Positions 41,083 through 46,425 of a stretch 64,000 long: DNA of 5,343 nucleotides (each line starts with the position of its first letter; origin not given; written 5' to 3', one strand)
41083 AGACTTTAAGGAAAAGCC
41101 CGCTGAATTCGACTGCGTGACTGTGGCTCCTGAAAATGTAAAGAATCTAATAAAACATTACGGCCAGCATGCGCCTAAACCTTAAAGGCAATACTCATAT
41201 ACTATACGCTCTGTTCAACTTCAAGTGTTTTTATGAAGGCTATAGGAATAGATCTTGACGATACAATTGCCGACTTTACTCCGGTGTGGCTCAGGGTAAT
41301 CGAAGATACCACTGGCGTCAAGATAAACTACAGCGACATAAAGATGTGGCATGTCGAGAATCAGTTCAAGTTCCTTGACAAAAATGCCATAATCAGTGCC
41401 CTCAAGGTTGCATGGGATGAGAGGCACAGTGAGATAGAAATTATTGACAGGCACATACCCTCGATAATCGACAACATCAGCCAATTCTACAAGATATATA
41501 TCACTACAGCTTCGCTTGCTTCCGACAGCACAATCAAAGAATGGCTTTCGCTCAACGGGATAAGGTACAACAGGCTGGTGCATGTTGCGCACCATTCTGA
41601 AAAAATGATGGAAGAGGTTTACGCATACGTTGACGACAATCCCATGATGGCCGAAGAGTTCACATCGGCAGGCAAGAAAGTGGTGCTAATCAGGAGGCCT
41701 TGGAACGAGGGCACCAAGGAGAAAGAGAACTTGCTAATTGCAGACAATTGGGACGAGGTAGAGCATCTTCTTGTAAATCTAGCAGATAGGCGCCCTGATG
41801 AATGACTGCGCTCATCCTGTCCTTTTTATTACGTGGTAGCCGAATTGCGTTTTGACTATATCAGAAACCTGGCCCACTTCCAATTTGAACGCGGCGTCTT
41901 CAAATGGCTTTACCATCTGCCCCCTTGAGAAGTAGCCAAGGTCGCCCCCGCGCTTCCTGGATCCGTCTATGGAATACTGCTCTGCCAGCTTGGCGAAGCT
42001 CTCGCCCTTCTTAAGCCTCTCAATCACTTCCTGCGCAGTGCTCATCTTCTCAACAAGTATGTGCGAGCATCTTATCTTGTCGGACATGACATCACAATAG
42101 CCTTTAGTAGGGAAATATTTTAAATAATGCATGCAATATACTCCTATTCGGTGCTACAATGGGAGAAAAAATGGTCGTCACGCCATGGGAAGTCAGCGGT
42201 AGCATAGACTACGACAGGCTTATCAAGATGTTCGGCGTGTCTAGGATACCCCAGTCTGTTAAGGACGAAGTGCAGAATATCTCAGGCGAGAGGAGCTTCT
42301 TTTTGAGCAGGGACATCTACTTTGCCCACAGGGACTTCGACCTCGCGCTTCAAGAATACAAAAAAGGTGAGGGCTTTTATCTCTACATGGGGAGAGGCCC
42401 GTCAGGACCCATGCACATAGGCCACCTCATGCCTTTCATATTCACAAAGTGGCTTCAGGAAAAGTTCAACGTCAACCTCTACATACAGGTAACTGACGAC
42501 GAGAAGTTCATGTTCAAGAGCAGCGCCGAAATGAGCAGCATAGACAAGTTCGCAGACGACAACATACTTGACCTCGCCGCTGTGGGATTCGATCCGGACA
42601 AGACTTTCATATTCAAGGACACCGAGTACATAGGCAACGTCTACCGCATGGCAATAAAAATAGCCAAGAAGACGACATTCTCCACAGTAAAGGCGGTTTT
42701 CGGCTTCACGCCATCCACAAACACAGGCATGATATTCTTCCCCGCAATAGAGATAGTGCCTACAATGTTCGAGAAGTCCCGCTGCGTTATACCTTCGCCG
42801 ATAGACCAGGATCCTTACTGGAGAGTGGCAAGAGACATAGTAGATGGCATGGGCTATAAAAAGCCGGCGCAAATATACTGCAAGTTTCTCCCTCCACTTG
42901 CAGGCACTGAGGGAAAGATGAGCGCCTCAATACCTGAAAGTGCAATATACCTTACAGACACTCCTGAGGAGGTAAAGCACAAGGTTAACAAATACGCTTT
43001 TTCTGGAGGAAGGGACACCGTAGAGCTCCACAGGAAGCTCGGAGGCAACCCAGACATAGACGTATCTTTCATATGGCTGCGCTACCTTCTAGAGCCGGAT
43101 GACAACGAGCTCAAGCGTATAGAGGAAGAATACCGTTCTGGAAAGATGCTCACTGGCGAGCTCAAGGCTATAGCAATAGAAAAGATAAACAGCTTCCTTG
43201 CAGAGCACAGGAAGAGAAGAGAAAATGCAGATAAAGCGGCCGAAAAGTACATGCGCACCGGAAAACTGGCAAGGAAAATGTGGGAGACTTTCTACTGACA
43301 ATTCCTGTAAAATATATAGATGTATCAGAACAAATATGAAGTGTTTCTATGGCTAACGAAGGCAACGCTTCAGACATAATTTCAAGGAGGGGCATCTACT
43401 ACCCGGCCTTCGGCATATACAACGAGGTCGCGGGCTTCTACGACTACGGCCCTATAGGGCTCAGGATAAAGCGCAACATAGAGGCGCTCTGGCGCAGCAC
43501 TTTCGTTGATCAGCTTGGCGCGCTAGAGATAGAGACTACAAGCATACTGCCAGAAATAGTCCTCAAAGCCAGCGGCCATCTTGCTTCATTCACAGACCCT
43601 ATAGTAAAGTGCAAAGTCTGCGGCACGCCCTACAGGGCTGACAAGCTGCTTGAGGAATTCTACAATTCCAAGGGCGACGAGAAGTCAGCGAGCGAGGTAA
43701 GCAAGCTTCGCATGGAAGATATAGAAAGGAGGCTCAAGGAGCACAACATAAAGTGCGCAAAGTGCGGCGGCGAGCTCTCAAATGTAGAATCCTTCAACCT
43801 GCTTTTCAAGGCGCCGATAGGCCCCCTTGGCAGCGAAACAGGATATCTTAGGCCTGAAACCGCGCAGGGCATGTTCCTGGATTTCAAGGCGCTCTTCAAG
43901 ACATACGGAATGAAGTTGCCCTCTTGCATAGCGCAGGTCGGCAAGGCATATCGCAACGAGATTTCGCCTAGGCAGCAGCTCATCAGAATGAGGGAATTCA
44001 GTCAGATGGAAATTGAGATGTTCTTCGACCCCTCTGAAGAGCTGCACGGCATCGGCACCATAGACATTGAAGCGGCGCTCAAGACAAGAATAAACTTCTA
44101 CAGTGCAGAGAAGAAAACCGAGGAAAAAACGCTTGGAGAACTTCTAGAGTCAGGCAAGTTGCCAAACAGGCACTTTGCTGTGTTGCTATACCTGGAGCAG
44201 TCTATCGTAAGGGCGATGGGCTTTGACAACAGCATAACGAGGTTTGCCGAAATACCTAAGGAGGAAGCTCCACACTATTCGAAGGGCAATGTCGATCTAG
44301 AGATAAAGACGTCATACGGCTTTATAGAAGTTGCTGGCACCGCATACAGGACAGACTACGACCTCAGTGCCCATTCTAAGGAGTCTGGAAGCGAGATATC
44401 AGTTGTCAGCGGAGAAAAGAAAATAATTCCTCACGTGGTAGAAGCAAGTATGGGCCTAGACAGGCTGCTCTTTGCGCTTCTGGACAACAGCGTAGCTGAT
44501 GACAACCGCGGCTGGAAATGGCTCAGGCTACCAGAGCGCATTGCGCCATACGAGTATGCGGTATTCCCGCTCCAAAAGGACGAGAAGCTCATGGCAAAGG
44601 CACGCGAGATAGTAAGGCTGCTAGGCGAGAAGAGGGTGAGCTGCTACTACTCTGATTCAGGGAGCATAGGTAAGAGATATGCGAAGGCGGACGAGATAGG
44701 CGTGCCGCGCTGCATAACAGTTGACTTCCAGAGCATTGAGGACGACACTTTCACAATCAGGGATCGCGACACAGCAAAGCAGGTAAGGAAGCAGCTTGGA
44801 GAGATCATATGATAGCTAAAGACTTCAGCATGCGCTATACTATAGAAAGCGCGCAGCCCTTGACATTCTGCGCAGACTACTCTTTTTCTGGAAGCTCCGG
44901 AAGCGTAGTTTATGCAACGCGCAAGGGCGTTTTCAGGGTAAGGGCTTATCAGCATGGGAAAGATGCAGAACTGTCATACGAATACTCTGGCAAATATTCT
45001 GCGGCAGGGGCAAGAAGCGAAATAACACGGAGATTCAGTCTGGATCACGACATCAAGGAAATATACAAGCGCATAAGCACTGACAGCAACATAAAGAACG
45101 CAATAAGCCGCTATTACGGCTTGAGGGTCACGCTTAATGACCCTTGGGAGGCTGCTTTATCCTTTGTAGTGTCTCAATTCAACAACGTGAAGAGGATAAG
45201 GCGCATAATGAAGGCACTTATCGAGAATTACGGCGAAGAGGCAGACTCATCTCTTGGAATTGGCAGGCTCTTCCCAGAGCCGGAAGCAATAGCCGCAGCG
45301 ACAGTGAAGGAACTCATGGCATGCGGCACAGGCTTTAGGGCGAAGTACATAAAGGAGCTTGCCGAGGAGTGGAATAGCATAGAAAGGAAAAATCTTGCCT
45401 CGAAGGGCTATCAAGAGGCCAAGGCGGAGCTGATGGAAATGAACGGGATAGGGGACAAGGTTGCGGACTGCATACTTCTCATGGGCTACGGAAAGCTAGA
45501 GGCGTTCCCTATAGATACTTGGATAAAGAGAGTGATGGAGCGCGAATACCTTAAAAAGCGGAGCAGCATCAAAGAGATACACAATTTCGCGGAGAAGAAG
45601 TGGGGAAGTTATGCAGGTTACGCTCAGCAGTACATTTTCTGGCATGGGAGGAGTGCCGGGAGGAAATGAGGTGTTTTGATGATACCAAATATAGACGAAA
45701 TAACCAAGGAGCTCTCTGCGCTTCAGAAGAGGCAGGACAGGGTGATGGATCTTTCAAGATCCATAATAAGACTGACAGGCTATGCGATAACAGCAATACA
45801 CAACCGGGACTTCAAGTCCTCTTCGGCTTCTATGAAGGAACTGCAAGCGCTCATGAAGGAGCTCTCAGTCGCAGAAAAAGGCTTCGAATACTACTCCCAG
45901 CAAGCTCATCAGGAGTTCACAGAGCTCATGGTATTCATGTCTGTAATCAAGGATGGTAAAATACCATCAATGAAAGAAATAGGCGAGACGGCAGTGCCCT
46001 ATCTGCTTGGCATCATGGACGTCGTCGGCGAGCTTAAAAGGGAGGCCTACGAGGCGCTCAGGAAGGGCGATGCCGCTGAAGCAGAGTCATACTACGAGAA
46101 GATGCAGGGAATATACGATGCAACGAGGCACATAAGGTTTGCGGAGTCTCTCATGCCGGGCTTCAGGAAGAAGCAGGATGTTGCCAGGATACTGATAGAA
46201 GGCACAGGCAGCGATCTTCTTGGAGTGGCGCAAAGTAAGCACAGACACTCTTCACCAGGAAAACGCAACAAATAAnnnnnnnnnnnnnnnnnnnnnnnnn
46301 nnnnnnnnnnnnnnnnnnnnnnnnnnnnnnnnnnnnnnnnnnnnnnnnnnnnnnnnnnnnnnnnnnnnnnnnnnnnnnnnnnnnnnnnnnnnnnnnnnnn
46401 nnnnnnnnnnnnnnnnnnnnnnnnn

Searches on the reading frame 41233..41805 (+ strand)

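Call 31: search_protein_families(library=pfam, proteins=[window:41233-41805:+], max_evalue=0.001)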
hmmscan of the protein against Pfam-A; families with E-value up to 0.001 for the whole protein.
window:41233-41805:+ (190 aa): 1 family
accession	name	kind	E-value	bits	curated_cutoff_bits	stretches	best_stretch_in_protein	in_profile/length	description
PF06941.18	NT5C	-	2.7e-05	24.5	24.8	1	4-181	4-175/180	5' nucleotidase, deoxy (Pyrimidine), cytosolic type C protein (NT5C)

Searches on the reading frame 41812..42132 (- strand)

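Call 31: search_protein_families(library=pfam, proteins=[window:41812-42132:-], max_evalue=0.001)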
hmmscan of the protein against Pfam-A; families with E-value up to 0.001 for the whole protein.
window:41812-42132:- (106 aa): 3 families
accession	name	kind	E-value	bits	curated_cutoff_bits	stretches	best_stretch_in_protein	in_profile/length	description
PF13616.12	Rotamase_3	-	4e-28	98.7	22.5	1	18-104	14-112/116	PPIC-type PPIASE domain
PF00639.27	Rotamase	-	6.4e-24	85.2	21.7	1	32-105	21-96/97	PPIC-type PPIASE domain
PF13145.12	Rotamase_2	-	2.4e-09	38.5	27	1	23-105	25-106/121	PPIC-type PPIASE domain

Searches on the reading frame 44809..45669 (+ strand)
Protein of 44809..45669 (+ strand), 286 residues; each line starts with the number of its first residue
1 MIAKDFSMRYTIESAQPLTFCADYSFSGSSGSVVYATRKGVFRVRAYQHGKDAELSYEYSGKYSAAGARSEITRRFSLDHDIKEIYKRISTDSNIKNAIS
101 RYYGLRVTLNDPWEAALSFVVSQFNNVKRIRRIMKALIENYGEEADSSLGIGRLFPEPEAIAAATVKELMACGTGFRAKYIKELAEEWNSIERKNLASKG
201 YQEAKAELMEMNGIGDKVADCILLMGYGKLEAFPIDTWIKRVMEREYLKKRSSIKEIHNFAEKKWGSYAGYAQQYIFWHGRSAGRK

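Call 31: search_protein_families(library=pfam, proteins=[window:44809-45669:+], max_evalue=0.001)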
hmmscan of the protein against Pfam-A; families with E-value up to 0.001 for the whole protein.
window:44809-45669:+ (286 aa): 2 families
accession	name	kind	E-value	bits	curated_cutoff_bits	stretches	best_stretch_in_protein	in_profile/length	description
PF00730.31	HhH-GPD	-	8.1e-15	55.5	26.2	1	118-265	2-106/108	HhH-GPD superfamily base excision DNA repair protein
PF07934.18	OGG_N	-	1.4e-07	32.1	23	1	33-115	31-114/115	8-oxoguanine DNA glycosylase, N-terminal domain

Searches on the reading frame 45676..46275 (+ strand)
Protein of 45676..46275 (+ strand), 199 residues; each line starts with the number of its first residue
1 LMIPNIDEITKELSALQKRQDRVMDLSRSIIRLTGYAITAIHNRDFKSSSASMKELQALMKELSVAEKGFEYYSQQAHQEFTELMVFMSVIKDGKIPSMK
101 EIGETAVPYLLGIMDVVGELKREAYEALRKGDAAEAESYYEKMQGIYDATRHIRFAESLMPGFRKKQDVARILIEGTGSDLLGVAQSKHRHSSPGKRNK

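Call 31: search_protein_families(library=pfam, proteins=[window:45676-46275:+], max_evalue=0.001)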
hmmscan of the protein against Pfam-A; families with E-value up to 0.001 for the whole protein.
window:45676-46275:+ (199 aa): 1 family
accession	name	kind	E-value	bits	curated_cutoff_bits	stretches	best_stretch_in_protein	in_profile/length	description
PF01997.21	Translin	-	1.6e-09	38.4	25.9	1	20-170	3-187/205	Translin family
